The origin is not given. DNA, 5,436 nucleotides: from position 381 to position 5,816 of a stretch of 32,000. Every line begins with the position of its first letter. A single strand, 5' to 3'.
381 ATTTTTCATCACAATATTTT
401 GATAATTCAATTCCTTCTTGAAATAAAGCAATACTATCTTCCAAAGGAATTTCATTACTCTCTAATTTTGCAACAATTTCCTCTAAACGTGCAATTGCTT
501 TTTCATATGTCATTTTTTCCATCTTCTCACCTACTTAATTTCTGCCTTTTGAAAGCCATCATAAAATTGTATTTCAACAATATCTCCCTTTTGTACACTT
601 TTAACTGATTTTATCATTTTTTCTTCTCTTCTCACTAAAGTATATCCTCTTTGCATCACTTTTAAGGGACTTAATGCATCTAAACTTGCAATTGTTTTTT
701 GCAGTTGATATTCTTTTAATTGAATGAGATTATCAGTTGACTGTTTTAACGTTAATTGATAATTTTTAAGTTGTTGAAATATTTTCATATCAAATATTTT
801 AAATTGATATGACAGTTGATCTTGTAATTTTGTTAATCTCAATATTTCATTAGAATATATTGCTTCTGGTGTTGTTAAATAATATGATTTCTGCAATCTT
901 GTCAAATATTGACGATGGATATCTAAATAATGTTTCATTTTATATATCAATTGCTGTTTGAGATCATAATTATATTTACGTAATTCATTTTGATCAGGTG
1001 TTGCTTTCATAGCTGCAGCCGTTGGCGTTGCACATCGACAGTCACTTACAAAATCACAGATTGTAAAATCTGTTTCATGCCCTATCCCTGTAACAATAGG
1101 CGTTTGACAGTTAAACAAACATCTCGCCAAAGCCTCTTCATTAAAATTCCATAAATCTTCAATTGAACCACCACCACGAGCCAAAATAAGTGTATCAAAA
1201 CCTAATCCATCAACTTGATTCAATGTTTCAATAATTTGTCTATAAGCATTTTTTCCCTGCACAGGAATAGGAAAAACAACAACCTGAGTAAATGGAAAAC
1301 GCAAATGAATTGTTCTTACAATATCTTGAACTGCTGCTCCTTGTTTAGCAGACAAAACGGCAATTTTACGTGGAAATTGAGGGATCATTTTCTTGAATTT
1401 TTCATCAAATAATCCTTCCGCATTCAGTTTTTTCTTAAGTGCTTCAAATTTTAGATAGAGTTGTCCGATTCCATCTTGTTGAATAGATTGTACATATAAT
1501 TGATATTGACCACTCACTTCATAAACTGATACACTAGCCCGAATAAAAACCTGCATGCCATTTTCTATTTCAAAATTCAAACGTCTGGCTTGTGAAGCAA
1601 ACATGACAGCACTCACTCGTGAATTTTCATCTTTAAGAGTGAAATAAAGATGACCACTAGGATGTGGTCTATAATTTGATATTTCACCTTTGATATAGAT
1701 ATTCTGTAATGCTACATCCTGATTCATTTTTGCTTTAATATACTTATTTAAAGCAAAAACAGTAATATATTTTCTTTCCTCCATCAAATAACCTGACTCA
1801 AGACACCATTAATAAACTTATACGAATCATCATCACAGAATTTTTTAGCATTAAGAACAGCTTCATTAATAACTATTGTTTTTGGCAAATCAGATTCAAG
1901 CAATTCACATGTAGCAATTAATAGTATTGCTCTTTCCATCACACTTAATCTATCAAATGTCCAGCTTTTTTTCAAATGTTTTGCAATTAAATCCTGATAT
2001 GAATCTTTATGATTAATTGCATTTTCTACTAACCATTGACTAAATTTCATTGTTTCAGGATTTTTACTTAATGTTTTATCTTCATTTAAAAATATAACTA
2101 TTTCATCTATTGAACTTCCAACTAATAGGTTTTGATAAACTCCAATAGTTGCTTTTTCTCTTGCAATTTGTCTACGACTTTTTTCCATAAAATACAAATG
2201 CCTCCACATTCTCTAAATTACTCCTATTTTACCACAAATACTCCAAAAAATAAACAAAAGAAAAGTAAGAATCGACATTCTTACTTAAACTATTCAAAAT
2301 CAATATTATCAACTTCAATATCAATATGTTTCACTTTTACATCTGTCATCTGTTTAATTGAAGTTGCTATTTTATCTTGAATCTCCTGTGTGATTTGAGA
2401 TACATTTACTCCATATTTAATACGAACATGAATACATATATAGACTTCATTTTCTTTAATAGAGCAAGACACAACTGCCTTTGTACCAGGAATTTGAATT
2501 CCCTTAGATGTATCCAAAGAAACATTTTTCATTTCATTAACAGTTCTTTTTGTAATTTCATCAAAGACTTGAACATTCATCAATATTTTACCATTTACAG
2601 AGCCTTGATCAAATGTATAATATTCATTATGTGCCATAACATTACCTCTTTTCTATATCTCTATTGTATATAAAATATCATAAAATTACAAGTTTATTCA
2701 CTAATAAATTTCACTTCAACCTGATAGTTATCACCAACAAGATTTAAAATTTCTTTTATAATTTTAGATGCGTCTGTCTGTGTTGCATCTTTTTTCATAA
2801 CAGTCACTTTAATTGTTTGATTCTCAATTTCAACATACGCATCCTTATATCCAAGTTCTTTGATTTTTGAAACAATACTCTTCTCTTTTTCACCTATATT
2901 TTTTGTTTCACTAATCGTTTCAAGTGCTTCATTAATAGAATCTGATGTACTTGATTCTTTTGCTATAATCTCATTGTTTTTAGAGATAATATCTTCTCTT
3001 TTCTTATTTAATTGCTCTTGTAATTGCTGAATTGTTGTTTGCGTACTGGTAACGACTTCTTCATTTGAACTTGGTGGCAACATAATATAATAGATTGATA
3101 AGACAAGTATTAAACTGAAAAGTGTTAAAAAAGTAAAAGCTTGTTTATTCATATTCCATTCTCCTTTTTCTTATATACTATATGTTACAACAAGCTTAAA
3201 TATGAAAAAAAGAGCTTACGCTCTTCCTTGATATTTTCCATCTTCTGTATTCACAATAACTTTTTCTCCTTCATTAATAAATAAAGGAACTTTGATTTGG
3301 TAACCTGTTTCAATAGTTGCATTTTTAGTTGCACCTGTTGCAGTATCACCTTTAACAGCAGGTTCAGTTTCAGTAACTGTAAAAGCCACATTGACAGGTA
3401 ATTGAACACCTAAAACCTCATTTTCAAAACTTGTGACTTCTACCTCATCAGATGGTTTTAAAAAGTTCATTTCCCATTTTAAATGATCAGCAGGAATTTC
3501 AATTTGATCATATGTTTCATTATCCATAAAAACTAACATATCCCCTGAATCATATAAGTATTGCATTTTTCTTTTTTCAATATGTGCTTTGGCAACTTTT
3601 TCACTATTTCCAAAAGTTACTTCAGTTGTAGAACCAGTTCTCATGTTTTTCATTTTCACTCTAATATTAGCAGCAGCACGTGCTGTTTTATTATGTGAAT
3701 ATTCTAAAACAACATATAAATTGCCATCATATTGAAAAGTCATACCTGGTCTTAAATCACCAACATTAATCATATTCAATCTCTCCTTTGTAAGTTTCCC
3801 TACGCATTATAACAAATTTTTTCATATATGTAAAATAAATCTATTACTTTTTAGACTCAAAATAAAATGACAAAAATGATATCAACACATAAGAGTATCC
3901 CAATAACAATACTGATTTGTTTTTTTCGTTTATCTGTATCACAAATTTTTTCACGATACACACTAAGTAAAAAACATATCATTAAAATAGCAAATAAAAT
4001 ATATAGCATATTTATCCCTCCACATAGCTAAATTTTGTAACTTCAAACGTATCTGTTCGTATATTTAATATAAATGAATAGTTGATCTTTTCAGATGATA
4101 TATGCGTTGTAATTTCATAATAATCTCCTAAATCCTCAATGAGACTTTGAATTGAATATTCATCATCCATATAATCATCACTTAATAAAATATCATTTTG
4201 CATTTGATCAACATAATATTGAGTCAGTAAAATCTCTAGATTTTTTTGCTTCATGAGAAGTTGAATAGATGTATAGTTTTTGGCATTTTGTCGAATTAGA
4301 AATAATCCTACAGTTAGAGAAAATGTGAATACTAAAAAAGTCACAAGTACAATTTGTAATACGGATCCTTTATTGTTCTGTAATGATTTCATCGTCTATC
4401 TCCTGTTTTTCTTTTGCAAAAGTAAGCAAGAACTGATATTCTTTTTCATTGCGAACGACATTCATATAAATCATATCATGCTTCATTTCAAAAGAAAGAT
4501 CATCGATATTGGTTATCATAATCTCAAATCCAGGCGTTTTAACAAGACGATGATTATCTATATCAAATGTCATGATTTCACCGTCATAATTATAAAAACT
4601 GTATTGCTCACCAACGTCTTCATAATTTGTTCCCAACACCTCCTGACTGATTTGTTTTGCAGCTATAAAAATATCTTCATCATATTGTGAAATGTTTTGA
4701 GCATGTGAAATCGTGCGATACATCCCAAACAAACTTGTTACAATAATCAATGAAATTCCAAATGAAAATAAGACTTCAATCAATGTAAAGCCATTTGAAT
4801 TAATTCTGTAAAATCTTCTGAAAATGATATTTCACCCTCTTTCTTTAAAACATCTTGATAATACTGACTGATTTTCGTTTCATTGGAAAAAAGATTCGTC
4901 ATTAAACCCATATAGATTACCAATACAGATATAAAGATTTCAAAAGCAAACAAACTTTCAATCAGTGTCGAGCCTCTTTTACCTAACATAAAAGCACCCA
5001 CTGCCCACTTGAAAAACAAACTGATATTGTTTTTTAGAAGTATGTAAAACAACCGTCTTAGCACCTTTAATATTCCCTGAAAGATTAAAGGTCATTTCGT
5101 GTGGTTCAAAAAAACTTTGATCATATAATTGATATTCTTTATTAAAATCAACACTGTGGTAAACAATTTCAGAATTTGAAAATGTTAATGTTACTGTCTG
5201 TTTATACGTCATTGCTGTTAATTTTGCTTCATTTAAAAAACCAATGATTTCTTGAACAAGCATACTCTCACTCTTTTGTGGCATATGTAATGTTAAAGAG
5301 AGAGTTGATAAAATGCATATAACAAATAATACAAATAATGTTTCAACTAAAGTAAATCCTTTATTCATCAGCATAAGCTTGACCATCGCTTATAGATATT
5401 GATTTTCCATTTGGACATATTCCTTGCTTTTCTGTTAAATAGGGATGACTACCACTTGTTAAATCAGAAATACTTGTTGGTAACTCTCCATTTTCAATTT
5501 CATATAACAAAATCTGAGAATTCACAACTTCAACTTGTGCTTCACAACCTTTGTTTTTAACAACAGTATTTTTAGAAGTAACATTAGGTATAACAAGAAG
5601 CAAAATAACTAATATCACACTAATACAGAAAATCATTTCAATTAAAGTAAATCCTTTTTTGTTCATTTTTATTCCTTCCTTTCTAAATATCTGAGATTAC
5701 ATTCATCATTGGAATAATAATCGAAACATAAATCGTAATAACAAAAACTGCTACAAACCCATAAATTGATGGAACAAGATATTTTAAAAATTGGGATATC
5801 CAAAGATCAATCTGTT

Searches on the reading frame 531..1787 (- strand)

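Call 87: search_protein_families(library=pfam, proteins=[window:531-1787:-], max_evalue=0.001)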
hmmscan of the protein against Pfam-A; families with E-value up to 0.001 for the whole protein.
window:531-1787:- (418 aa): 3 families
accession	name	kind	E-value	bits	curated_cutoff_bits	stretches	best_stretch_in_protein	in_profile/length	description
PF02601.20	Exonuc_VII_L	-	3.9e-86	289.8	35.9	1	126-414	1-313/315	Exonuclease VII, large subunit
PF13742.12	tRNA_anti_2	-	1.5e-31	108.9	27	1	9-103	2-95/95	OB-fold nucleic acid binding domain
PF01336.31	tRNA_anti-codon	-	1.4e-12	47.7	27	1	32-103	3-73/75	OB-fold nucleic acid binding domain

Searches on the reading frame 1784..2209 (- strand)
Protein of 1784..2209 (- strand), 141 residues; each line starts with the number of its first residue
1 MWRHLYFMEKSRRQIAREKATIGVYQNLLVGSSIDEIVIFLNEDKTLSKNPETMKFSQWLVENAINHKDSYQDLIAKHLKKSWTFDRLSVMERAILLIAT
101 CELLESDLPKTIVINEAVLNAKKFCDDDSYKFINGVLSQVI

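Call 87: search_protein_families(library=pfam, proteins=[window:1784-2209:-], max_evalue=0.001)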
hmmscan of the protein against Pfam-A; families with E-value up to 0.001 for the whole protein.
window:1784-2209:- (141 aa): 1 family
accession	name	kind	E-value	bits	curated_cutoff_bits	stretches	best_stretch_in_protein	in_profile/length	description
PF01029.23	NusB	-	7.1e-25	88.4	23.1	1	16-140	3-131/133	NusB family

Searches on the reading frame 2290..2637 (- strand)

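Call 87: search_protein_families(library=pfam, proteins=[window:2290-2637:-], max_evalue=0.001)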
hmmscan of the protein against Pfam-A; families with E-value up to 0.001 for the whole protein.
window:2290-2637:- (115 aa): 1 family
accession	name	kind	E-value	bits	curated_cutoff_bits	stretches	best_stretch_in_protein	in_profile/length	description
PF03780.18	Asp23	-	7.9e-11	42.8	28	1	52-112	46-107/108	Asp23 family, cell envelope-related function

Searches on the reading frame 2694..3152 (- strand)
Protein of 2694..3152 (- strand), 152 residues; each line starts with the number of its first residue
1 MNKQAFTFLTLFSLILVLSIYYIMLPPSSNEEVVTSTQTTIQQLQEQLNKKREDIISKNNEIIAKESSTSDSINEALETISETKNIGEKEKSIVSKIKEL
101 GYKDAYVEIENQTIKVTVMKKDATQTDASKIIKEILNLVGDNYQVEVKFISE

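Call 87: search_protein_families(library=pfam, proteins=[window:2694-3152:-], max_evalue=0.001)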
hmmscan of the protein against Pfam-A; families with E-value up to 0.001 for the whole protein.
window:2694-3152:- (152 aa): 1 family
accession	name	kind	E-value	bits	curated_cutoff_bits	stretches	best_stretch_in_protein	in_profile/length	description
PF12685.13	SpoIIIAH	-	4.9e-12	46.6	30.6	1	30-133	73-176/191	SpoIIIAH-like protein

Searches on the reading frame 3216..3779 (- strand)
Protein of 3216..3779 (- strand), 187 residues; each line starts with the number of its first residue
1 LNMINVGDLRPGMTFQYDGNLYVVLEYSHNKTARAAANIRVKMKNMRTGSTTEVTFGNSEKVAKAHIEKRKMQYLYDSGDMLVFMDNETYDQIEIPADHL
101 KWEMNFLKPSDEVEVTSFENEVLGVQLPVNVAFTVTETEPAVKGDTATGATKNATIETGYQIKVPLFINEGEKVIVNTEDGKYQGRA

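Call 87: search_protein_families(library=pfam, proteins=[window:3216-3779:-], max_evalue=0.001)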
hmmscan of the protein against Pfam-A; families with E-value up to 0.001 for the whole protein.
window:3216-3779:- (187 aa): 3 families
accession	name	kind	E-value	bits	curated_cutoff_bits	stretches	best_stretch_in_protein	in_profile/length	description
PF09285.17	Elong-fact-P_C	-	1.3e-26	92.5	25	1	131-186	1-56/56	Elongation factor P, C-terminal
PF01132.26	EFP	-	4.6e-22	78.2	27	1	70-123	1-54/54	Elongation factor P (EF-P) OB domain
PF08207.18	EFP_N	-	1.8e-21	76.4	23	1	6-62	2-58/58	Elongation factor P (EF-P) KOW-like domain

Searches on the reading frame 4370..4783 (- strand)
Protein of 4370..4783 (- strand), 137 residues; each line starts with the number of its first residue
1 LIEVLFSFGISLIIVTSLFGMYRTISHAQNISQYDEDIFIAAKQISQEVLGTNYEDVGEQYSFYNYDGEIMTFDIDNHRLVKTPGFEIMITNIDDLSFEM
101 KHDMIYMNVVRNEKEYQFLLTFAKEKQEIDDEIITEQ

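Call 87: search_protein_families(library=pfam, proteins=[window:4370-4783:-], max_evalue=0.001)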
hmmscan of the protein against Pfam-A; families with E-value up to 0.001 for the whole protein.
window:4370-4783:- (137 aa): 1 family
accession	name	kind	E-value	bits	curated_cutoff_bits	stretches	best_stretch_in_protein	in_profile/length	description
PF15980.10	ComGF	-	8.7e-06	26.4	27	1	30-115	9-98/100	Putative Competence protein ComGF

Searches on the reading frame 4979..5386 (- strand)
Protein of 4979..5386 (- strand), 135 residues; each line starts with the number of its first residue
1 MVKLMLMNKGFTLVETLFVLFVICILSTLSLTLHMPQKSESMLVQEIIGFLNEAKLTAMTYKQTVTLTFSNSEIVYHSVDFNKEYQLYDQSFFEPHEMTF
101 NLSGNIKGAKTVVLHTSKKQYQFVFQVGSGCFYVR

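Call 87: search_protein_families(library=pfam, proteins=[window:4979-5386:-], max_evalue=0.001)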
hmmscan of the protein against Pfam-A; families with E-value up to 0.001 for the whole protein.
window:4979-5386:- (135 aa): 2 families
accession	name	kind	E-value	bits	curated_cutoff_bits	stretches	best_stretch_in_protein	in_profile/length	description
PF07963.17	N_methyl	-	0.0001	22.1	21.2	1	7-29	3-25/27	Prokaryotic N-terminal methylation motif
PF08999.15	SP_C-Propep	-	0.00036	20.7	25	0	12-53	40-81/96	Surfactant protein C, N terminal propeptide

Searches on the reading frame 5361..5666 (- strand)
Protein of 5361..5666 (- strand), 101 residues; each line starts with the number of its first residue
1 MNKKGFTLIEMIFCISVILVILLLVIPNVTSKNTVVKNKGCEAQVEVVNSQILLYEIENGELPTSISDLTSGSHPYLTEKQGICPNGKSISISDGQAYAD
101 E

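Call 87: search_protein_families(library=pfam, proteins=[window:5361-5666:-], max_evalue=0.001)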
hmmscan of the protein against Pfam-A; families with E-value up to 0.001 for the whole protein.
window:5361-5666:- (101 aa): 1 family
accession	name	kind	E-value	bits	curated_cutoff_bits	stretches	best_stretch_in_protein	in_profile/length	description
PF07963.17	N_methyl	-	4.6e-06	26.4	21.2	1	2-25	3-26/27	Prokaryotic N-terminal methylation motif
